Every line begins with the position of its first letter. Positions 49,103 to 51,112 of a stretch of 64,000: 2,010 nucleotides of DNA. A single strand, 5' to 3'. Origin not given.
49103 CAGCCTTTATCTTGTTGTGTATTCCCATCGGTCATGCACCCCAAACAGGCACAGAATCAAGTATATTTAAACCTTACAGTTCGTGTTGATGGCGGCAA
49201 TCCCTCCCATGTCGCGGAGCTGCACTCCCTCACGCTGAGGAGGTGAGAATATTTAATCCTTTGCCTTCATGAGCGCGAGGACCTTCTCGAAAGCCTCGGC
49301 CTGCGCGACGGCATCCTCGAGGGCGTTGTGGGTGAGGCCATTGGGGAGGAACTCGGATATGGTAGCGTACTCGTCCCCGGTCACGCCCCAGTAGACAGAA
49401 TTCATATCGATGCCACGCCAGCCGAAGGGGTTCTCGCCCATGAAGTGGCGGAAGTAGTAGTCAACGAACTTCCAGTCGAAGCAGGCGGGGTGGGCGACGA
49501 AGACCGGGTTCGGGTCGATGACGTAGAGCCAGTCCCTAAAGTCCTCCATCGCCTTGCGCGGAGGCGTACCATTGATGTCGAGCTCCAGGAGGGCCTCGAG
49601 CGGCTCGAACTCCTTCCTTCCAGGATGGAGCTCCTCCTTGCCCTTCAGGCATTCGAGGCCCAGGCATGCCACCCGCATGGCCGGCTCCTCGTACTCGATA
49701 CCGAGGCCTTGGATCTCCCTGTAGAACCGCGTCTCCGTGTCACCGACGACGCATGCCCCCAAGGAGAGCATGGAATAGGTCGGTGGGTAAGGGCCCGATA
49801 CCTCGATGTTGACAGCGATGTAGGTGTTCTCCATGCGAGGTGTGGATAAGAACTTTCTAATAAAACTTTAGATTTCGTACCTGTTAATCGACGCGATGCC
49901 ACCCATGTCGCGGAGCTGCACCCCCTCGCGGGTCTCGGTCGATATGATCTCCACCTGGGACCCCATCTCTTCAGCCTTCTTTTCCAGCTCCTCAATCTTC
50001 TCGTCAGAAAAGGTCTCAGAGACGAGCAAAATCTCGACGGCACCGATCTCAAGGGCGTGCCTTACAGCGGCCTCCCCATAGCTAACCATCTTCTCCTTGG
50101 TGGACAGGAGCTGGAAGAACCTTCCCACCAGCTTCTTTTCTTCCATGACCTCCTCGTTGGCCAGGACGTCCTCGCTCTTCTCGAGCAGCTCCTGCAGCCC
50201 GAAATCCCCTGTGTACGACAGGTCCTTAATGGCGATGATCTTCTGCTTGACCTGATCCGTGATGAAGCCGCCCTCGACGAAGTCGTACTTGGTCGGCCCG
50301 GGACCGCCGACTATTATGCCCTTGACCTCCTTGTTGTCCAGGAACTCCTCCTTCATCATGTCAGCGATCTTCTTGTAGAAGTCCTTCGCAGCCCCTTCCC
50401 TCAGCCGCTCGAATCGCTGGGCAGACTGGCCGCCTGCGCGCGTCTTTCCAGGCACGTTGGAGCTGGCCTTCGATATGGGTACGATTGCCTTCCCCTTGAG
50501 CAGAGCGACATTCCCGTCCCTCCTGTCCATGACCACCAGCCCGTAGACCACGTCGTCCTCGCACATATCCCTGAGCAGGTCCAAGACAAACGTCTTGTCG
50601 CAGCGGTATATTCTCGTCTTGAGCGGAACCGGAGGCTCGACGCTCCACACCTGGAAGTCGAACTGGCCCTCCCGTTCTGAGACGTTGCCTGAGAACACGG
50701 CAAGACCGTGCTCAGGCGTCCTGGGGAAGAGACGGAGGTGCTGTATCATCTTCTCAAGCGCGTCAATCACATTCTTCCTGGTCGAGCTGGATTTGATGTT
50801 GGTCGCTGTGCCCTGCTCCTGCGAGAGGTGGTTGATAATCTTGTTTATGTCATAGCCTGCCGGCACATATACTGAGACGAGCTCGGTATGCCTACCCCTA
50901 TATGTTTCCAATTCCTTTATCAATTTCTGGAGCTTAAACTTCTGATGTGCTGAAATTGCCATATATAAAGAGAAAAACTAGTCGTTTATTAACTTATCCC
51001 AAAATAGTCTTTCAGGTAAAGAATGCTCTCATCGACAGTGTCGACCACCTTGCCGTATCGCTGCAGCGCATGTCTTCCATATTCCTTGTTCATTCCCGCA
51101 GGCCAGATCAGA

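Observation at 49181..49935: Second instance of the same architecture: diverged duplicate of the aRF1 3' end brackets a DnaQ-like exonuclease gene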

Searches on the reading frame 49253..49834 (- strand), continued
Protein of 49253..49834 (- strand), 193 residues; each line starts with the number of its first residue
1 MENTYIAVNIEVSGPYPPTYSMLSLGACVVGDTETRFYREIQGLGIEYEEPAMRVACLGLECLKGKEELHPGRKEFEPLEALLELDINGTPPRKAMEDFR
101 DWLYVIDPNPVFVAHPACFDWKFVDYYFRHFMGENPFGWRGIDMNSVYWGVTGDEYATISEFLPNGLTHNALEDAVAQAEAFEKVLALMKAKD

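Call 49: search_solved_structures(query=window:49253-49834:-, max_evalue=0.01, show_alignments=1)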
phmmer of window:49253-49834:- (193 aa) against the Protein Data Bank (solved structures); distinct sequences matched with E-value up to 0.01: 1.
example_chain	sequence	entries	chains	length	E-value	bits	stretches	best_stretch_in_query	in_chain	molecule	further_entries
7t2s_A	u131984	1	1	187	4.5e-25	91.8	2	83-188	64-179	3'-5' exonuclease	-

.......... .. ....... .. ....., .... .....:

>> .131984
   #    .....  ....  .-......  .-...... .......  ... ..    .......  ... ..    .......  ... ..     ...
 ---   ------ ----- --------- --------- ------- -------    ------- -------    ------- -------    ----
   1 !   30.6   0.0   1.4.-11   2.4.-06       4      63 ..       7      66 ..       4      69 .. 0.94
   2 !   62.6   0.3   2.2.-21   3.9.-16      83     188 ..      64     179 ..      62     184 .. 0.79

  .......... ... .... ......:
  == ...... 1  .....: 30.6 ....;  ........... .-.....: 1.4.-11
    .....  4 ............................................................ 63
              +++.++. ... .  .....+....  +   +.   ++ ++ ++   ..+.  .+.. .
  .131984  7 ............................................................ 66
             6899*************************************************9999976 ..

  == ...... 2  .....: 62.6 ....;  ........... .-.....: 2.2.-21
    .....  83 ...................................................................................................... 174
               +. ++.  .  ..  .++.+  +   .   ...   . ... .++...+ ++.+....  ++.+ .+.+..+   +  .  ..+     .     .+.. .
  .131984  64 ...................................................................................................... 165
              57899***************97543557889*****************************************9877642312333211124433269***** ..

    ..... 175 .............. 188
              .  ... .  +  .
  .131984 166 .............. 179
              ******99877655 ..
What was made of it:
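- On DEDDh exonuclease, Rv2179c/Cap18-like: PDB 7t2s 4.5e-25 (call 49).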

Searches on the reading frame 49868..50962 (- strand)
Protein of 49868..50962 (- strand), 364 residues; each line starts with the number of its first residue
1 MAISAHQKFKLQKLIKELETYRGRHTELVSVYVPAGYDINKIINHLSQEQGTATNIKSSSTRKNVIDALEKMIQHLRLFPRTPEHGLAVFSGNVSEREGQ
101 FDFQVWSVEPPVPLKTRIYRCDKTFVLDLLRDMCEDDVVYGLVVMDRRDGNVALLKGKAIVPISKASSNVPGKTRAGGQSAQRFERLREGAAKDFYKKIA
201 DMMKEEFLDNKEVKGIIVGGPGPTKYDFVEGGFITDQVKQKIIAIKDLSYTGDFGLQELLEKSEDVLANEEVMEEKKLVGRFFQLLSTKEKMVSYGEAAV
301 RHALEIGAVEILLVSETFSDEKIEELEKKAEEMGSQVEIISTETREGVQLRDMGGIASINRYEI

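Call 5: search_protein_families(library=pfam, proteins=[window:49868-50962:-], max_evalue=0.01)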
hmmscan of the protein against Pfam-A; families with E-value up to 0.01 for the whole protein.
window:49868-50962:- (364 aa): 6 families
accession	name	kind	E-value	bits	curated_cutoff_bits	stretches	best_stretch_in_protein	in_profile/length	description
PF03464.20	eRF1_2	-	1e-39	136.3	27.1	1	140-268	2-132/133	eRF1 domain 2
PF03465.20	eRF1_3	-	2e-21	76.9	25.8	1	272-364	1-106/106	eRF1 domain 3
PF03463.20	eRF1_1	-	5.4e-16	59.1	23.8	1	13-134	2-123/123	eRF1 domain 1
PF18859.6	acVLRF1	-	1.3e-12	48.5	27.1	1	143-220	5-81/130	Actinobacteria/chloroflexi VLRF1 release factor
PF18854.6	baeRF_family10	-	7.5e-11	42.9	27.1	1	130-223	6-101/143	Bacterial archaeo-eukaryotic release factor family 10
PF00218.27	IGPS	-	0.0049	16.5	27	1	296-340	120-166/254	Indole-3-glycerol phosphate synthase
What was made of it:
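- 49868..50962 (-): aRF1 (peptide chain release factor 1), 364 aa, intact. The gene whose 3' end is the insertion site. Pfam eRF1_1 (5e-16), eRF1_2 (1e-39) and eRF1_3 (2e-21, residues 272-364) in call 5.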

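Call 7: find_related_loci(query=window:49868-50962:-, collection=genome_contigs, flank=6000)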
Query window:49868-50962:- (364 aa) in genome_contigs; peptide patterns used: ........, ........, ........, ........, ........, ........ (x = any residue, [..] = any of these).
129 stretches matched a pattern; 2 encode a relative of the query (tblastn E <= 1e-3); 2 distinct loci.
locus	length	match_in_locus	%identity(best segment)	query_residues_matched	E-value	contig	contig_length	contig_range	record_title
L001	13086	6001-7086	67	3-364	4e-170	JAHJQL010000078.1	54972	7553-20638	MAG: Nanoarchaeota archaeon isolate OS_PC_MetaG.mb.107 OS_PC_MetaG.mb.107_k141_642691, whole genome shotgun sequence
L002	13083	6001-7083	64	3-363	2e-156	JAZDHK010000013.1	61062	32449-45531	MAG: archaeon isolate MEGAHIT-group-0.318 k141_5598118, whole genome shotgun sequence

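Call 13: find_related_loci(query=window:49868-50962:-, collection=metagenome_contigs, flank=6000)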
Query window:49868-50962:- (364 aa) in metagenome_contigs; peptide patterns used: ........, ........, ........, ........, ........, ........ (x = any residue, [..] = any of these).
178 stretches matched a pattern; 5 encode a relative of the query (tblastn E <= 1e-3); 5 distinct loci.
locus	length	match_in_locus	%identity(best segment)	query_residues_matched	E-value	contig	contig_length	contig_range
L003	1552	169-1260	100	1-364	0e+0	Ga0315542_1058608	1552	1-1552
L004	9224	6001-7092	68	1-364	4e-173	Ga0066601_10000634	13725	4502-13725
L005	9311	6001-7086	67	3-364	3e-170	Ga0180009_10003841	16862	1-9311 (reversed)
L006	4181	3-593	63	168-364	2e-76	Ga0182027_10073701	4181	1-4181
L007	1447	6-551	68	183-364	1e-74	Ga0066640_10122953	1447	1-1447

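Call 21: find_homologous_proteins(query=window:49868-50962:-, max_evalue=1e-60)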
Query window:49868-50962:- (364 aa): 7102 proteins with E <= 1e-60 among 8000 candidates; the best 120 are listed.
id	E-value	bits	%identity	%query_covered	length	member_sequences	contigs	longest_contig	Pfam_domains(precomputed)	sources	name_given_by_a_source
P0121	5.6e-234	793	100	100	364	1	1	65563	PF03465.21,PF03464.21,PF18854.7,PF18859.7,PF03463.21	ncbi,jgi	-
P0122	7.5e-175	599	72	100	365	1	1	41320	PF03465.21,PF03464.21,PF18854.7,PF18859.7,PF03463.21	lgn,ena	-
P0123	6.3e-174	596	73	100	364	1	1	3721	PF03465.21,PF03464.21,PF18854.7,PF18859.7,PF03463.21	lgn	-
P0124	1.2e-173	595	73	100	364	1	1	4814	PF03465.21,PF03464.21,PF18854.7,PF18859.7,PF03463.21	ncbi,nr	ncbi:peptide chain release factor 1 [Candidatus Woesearchaeota archaeon]|nr:MAG: peptide chain relea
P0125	2.7e-173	594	73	100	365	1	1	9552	PF03465.21,PF03464.21,PF18854.7,PF18859.7,PF03463.21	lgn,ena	-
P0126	6.4e-173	593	72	100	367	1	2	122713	PF03465.21,PF03464.21,PF18854.7,PF18859.7,PF03463.21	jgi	jgi:peptide chain release factor subunit 1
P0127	6.7e-173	593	73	100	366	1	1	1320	PF03465.21,PF03464.21,PF18854.7,PF18859.7,PF03463.21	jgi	jgi:peptide chain release factor subunit 1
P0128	2.3e-172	591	73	100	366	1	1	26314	PF03465.21,PF03464.21,PF18854.7,PF18859.7,PF03463.21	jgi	jgi:peptide chain release factor subunit 1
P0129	2.8e-172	591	73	95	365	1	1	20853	PF03465.21,PF03464.21,PF18854.7,PF18859.7,PF03463.21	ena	-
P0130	3.0e-172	590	74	100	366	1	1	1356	PF03465.21,PF03464.21,PF18854.7,PF18859.7,PF03463.21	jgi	jgi:peptide chain release factor subunit 1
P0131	5.2e-172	590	72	100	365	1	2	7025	PF03465.21,PF03464.21,PF18854.7,PF18859.7,PF03463.21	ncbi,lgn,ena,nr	ncbi:MAG: peptide chain release factor aRF-1 [Nanoarchaeota archaeon]|nr:peptide chain release facto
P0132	7.0e-172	589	73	100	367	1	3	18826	PF03465.21,PF03464.21,PF18854.7,PF18859.7,PF03463.21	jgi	-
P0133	8.0e-172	589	72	100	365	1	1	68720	PF03465.21,PF03464.21,PF18854.7,PF18859.7,PF03463.21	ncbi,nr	ncbi:MAG: peptide chain release factor 1 [bacterium]|nr:peptide chain release factor 1 [bacterium]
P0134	1.2e-171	589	73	100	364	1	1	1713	PF03465.21,PF03464.21,PF18854.7,PF18859.7,PF03463.21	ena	-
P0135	1.6e-171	588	73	100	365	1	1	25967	PF03465.21,PF03464.21,PF18854.7,PF18859.7,PF03463.21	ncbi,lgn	-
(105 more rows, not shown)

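Call 31: find_encoding_contigs(protein=P0124, flank=5000, max_places=3)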
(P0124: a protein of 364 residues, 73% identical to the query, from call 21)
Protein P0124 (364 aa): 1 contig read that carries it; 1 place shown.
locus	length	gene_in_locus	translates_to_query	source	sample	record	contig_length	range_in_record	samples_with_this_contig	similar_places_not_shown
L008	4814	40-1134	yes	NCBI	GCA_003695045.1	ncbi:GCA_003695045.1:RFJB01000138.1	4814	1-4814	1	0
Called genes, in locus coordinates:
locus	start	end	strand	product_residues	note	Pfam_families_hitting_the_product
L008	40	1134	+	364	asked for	PF03463:eRF1_1, PF18854:baeRF_family10, PF03464:eRF1_2, PF18859:acVLRF1, PF03465:eRF1_3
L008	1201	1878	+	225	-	-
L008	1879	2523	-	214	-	PF00923:TAL_FSA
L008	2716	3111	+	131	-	PF21485:IF5A-like_N, PF08207:EFP_N (weak)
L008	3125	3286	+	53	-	-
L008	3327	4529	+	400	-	PF02163:Peptidase_M50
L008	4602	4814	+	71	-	PF00588:SpoU_methylase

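Call 32: find_encoding_contigs(protein=P0122, flank=5000, max_places=3)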
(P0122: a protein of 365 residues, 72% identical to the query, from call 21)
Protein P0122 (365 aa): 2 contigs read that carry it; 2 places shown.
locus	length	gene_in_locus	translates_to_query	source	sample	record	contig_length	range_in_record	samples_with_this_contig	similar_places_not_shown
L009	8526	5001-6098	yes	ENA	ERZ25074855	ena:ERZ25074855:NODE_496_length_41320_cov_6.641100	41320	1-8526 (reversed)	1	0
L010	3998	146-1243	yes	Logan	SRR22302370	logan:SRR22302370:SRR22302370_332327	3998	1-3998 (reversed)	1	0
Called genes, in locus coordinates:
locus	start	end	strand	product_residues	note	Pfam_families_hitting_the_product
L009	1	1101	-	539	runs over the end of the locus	PF06418:CTP_synth_N, PF00117:GATase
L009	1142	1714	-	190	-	PF02163:Peptidase_M50 (weak)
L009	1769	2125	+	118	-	-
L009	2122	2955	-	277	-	PF01926:MMR_HSR1, PF02421:FeoB_N, PF02824:TGS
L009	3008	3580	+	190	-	-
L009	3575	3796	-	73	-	PF03685:UPF0147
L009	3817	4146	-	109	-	PF01920:Prefoldin_2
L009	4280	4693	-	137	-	PF01780:Ribosomal_L37ae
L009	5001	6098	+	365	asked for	PF03463:eRF1_1, PF18854:baeRF_family10, PF03464:eRF1_2, PF18859:acVLRF1, PF03465:eRF1_3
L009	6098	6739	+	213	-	-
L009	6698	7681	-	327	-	-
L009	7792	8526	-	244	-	?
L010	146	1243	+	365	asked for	PF03463:eRF1_1, PF18854:baeRF_family10, PF03464:eRF1_2, PF18859:acVLRF1, PF03465:eRF1_3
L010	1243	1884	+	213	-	-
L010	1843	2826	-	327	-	-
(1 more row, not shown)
